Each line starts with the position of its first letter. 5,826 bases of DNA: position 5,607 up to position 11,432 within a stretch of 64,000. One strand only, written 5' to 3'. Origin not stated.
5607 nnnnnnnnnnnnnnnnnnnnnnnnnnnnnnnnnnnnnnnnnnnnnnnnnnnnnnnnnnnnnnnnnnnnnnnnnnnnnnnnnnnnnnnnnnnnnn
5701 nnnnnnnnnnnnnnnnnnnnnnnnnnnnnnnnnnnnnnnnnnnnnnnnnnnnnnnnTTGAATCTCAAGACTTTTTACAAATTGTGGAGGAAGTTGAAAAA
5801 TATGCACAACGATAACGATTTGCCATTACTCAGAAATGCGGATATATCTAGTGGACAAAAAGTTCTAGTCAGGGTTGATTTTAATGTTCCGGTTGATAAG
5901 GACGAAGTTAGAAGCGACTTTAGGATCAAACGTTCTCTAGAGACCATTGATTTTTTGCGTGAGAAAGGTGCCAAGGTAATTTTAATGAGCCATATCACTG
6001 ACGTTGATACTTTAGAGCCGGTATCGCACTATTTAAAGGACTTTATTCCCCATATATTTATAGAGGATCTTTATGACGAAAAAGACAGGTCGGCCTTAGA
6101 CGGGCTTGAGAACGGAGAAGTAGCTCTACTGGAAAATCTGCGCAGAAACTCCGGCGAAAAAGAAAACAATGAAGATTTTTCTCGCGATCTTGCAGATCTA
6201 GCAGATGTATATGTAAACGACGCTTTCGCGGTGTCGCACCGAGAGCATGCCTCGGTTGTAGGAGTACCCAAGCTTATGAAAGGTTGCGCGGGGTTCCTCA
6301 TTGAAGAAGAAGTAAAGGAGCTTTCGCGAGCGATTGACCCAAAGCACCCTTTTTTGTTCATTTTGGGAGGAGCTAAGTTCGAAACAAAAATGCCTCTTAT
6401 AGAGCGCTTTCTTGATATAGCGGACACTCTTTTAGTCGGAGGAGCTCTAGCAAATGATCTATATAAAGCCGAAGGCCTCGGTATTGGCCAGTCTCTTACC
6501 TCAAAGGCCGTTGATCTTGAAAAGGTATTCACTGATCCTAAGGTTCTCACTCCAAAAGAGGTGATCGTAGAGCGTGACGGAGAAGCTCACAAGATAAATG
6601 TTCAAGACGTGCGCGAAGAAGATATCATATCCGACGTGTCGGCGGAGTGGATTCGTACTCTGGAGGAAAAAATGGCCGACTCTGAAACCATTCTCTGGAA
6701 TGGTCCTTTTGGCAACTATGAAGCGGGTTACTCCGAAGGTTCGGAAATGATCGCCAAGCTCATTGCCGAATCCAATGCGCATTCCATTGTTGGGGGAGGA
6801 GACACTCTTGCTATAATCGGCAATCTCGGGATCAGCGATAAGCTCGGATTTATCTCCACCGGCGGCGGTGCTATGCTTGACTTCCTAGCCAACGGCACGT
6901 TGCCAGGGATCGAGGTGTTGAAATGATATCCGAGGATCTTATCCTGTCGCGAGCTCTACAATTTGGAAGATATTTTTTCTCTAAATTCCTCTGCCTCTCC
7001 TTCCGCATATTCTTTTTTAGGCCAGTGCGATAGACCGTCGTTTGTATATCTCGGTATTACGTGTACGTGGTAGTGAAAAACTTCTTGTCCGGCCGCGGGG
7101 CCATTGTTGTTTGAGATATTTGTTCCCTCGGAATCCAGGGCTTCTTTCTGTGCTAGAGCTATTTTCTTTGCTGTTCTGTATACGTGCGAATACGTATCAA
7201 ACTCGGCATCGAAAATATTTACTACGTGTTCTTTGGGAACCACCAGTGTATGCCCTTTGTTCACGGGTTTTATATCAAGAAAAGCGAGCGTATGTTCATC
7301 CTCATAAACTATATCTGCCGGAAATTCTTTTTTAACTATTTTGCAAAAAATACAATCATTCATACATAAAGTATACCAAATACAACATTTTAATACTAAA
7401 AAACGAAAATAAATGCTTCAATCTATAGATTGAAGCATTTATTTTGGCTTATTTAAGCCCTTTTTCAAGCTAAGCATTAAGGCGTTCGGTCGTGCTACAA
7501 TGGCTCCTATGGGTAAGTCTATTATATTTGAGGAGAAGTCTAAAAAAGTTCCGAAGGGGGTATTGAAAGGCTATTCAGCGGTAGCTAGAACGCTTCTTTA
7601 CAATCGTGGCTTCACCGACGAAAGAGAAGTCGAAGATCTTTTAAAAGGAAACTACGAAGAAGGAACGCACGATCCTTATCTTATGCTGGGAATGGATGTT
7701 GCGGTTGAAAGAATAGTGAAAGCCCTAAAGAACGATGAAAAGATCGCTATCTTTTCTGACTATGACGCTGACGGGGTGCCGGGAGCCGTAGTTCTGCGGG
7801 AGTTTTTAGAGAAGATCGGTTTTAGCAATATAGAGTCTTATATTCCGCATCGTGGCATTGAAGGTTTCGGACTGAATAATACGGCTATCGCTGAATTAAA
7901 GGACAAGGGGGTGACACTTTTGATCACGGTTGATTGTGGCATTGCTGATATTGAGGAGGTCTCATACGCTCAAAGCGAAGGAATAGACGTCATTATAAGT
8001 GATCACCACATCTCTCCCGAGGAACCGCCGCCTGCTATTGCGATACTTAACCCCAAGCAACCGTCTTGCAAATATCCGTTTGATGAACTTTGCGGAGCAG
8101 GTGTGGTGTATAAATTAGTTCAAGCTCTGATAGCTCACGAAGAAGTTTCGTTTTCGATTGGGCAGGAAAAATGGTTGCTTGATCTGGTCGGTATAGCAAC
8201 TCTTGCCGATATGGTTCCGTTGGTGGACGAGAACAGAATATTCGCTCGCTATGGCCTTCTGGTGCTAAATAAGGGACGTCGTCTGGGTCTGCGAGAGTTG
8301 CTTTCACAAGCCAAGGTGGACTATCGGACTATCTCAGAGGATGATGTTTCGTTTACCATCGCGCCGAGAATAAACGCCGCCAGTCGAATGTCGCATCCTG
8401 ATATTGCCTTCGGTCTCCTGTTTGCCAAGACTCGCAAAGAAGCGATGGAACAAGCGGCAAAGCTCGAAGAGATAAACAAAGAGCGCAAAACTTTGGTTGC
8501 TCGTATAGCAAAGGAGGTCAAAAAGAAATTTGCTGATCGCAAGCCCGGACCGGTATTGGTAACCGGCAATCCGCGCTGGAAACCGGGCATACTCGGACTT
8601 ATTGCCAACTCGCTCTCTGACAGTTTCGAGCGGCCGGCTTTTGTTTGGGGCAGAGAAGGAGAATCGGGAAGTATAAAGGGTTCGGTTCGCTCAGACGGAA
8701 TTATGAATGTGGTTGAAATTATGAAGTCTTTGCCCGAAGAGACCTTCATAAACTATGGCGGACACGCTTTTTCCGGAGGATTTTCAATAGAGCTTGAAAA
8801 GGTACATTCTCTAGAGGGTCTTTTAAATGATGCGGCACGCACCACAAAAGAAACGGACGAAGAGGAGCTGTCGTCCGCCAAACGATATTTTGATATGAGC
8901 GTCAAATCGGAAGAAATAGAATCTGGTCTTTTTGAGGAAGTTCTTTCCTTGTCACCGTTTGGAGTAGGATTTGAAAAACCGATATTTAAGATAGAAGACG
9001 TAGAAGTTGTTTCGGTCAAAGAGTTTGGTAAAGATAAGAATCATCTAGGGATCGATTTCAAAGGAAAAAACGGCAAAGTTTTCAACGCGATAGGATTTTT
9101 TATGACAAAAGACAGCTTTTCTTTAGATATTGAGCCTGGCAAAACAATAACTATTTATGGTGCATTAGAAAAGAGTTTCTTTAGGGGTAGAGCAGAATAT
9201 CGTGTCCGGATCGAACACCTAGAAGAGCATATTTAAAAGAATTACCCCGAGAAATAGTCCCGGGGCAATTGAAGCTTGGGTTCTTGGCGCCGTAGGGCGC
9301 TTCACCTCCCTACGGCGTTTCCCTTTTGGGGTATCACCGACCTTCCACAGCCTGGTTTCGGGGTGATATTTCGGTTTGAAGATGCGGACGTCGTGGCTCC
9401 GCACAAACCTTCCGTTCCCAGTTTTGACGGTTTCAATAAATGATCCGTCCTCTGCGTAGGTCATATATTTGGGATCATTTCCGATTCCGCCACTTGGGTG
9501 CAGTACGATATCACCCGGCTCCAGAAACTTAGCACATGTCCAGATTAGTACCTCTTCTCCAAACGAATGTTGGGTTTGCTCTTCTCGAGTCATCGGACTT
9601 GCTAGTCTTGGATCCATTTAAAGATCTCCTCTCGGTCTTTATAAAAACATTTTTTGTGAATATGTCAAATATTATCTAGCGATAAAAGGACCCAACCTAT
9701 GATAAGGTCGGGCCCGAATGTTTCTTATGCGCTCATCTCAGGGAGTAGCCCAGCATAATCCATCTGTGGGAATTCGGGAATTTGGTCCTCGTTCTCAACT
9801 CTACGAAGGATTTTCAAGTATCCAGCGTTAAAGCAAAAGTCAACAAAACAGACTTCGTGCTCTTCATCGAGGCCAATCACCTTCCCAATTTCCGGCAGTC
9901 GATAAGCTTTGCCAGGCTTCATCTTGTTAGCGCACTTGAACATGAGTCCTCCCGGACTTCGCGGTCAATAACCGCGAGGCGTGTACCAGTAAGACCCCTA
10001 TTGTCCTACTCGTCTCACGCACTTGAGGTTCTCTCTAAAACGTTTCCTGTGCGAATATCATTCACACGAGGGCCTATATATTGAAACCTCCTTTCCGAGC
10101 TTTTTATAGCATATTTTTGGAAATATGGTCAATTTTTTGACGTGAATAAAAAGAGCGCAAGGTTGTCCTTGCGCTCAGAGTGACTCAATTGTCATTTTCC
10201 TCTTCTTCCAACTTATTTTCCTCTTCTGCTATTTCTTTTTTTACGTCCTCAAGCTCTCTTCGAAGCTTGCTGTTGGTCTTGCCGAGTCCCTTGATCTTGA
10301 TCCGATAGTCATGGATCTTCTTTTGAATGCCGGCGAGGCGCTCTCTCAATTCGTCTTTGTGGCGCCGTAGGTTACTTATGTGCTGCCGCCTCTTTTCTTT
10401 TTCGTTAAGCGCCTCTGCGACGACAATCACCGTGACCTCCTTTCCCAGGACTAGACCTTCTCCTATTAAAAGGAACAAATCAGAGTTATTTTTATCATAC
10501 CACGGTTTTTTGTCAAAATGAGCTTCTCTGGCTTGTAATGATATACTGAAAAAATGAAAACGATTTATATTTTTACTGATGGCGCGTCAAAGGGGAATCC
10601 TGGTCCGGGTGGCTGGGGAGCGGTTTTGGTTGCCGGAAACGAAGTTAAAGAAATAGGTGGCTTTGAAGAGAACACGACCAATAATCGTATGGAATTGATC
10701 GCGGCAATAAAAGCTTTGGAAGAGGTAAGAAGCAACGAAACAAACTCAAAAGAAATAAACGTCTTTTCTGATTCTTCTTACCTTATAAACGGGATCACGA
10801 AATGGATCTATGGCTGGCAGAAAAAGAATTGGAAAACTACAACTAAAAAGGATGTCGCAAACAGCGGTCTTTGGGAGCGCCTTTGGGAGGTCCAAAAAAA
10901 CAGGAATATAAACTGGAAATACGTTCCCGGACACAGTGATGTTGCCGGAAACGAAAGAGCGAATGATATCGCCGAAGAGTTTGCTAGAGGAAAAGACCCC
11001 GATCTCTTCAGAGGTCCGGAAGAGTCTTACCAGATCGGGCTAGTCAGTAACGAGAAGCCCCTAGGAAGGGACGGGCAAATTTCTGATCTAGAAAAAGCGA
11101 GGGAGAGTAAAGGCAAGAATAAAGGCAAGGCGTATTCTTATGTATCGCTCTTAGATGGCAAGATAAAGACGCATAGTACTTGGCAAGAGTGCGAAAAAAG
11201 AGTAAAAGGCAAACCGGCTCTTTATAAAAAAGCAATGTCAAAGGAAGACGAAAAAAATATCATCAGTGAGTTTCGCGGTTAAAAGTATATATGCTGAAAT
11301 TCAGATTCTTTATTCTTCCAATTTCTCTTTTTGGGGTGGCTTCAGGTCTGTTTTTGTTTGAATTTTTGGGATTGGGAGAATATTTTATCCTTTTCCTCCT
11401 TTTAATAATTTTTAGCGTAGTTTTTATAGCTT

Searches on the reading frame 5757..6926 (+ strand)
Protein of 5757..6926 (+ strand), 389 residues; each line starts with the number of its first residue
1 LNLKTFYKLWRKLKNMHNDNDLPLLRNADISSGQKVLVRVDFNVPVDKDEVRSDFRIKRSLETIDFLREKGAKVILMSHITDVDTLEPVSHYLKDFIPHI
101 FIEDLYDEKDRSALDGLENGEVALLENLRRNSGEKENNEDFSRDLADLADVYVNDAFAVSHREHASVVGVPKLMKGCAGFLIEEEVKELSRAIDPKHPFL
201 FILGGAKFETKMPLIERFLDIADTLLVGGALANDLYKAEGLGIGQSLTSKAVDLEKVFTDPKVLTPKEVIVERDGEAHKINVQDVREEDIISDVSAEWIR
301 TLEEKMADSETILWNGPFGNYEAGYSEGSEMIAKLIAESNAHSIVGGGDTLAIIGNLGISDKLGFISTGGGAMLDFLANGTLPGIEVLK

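Call 46: search_protein_families(library=pfam, proteins=[window:5757-6926:+], max_evalue=0.001)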
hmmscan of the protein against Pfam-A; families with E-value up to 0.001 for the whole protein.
window:5757-6926:+ (389 aa): 1 family
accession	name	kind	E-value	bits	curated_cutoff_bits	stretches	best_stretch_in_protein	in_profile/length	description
PF00162.24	PGK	-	1.4e-103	347.3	27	1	32-378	7-377/379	Phosphoglycerate kinase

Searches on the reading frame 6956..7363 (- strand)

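Call 84: search_protein_families(library=pfam, proteins=[window:6956-7363:-], max_evalue=0.001)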
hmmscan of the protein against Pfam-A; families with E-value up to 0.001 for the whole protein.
window:6956-7363:- (135 aa): 2 families
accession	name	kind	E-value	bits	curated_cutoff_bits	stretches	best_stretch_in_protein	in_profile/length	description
PF01230.28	HIT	-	3.9e-30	104.8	21.5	1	12-107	2-97/98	HIT domain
PF11969.13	DcpS_C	-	1.1e-16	61.8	24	1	4-104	2-101/114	Scavenger mRNA decapping enzyme C-term binding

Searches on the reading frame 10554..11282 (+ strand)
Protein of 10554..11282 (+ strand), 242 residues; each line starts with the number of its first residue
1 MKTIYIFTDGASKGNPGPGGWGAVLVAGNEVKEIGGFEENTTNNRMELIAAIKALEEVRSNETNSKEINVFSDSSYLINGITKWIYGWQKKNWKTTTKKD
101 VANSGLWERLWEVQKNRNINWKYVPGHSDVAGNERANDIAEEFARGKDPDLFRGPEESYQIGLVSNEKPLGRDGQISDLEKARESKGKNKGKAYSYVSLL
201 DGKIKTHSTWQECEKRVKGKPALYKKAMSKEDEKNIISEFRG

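Call 46: search_protein_families(library=pfam, proteins=[window:10554-11282:+], max_evalue=0.001)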
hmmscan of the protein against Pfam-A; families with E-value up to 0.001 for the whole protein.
window:10554-11282:+ (242 aa): 1 family
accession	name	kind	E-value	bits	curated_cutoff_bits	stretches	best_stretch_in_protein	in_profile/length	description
PF00075.30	RNase_H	-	1.8e-41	142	25.8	1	2-142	2-138/141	RNase H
